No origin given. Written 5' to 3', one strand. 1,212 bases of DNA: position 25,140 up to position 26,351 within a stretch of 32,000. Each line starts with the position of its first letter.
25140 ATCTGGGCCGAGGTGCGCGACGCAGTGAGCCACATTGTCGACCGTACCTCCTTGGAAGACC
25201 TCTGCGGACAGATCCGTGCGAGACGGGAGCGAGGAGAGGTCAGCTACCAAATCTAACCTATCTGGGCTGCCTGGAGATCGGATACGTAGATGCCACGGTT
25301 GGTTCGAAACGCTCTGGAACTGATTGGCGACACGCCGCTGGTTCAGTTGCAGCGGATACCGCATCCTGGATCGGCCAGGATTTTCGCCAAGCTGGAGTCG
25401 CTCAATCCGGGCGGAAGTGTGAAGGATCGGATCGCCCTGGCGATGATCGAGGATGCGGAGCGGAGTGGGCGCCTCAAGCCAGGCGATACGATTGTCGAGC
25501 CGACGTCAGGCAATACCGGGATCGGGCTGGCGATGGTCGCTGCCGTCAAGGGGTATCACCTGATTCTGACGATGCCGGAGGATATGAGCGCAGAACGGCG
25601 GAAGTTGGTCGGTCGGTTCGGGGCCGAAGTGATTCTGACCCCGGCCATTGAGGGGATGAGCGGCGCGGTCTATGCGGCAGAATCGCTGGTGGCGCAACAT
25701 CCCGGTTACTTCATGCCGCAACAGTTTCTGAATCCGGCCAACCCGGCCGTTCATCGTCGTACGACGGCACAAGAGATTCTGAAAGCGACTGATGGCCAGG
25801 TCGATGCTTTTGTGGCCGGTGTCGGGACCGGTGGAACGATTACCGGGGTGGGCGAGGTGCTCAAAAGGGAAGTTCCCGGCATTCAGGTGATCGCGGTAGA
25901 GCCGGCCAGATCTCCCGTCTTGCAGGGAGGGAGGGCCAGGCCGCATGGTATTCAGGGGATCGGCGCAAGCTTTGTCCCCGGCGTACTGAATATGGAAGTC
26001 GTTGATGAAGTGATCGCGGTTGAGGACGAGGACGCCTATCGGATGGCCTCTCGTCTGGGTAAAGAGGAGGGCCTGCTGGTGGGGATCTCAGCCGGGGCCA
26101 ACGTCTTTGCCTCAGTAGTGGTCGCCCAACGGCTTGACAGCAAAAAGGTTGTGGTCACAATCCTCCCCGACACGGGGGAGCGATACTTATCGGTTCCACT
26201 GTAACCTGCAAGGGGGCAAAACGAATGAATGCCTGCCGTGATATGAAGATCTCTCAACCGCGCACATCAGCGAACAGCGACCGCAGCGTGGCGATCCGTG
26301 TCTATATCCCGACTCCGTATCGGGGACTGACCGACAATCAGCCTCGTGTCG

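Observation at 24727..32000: Self-contained thiosulfate/sulfite-to-cysteine operon combining two cysteine synthases, TsuA plus two TusA, a carrier-E1 fusion, JAMM, TauE and sulfite reductase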

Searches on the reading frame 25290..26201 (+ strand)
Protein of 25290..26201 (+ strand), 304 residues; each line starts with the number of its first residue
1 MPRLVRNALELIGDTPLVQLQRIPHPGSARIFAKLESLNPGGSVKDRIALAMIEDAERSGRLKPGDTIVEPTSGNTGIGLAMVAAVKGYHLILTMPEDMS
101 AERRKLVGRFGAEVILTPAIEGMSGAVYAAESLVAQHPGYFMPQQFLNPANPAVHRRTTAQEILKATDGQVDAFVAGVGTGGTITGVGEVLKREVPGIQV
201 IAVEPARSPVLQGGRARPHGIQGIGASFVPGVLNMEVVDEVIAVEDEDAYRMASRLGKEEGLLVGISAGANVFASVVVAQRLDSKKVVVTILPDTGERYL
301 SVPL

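Call 7: search_protein_families(library=pfam, proteins=[window:25290-26201:+], max_evalue=0.01)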
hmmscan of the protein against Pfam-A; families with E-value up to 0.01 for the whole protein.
window:25290-26201:+ (304 aa): 2 families
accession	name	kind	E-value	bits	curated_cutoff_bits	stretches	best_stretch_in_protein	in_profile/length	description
PF00291.31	PALP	-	4.7e-77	259.7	35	1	10-294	3-295/295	Pyridoxal-phosphate dependent enzyme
PF23258.1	DUF7072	-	0.0039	16.9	27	1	247-295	5-52/66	Domain of unknown function (DUF7072)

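Call 8: search_protein_families(library=ncbifam, proteins=[window:25290-26201:+], max_evalue=0.001)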
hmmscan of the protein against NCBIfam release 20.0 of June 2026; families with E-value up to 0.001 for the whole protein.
window:25290-26201:+ (304 aa): 36 families (the best 25 are shown)
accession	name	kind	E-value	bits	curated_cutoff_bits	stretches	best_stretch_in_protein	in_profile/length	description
TIGR01139.1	cysK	equivalog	5.2e-134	446.2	350.95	1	10-304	3-297/298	cysteine synthase A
TIGR01136.1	cysKM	subfamily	1.7e-128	428.2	344.15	1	10-304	3-298/299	cysteine synthase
TIGR01137.1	cysta_beta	equivalog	1.8e-100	336.8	510.25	1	6-301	3-307/457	cystathionine beta-synthase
NF007989.0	PRK10717.1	equivalog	1.7e-97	326.5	387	1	5-301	5-314/334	cysteine synthase A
TIGR01138.1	cysM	equivalog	1.6e-91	306.8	394.2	1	9-302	3-287/290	cysteine synthase B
NF008735.0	PRK11761.1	equivalog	6.7e-87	291.5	413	1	10-302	8-291/296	cysteine synthase CysM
TIGR03945.1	PLP_SbnA_fam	equivalog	1.2e-72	244.6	349.95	1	10-301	3-296/304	2,3-diaminopropionate biosynthesis protein SbnA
NF053679.1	CysteaSynCapA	equivalog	3e-67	226.8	600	1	6-301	8-316/329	cysteate synthase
NF052478.1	CystDsulMYC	equivalog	3.2e-22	79.3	600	1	29-300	37-321/354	L-cysteine desulfhydrase Cds1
NF005292.0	PRK06815.1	equivalog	1.4e-19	70.4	371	1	12-290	19-302/320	threonine/serine dehydratase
NF006094.0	PRK08246.1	subfamily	1.3e-17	64.2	331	1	10-217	19-212/310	serine/threonine dehydratase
TIGR01127.1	ilvA_1Cterm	equivalog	3.7e-17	62.4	378.75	1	26-290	12-280/380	threonine ammonia-lyase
TIGR01124.1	ilvA_2Cterm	equivalog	9.5e-17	60.7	411.3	1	12-213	15-209/499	threonine ammonia-lyase, biosynthetic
NF006390.0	PRK08639.1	equivalog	4.4e-16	58.9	421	1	10-213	21-220/418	threonine ammonia-lyase IlvA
NF006674.0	PRK09224.1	subfamily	2.1e-15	56.4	577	1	11-212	22-216/508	threonine ammonia-lyase IlvA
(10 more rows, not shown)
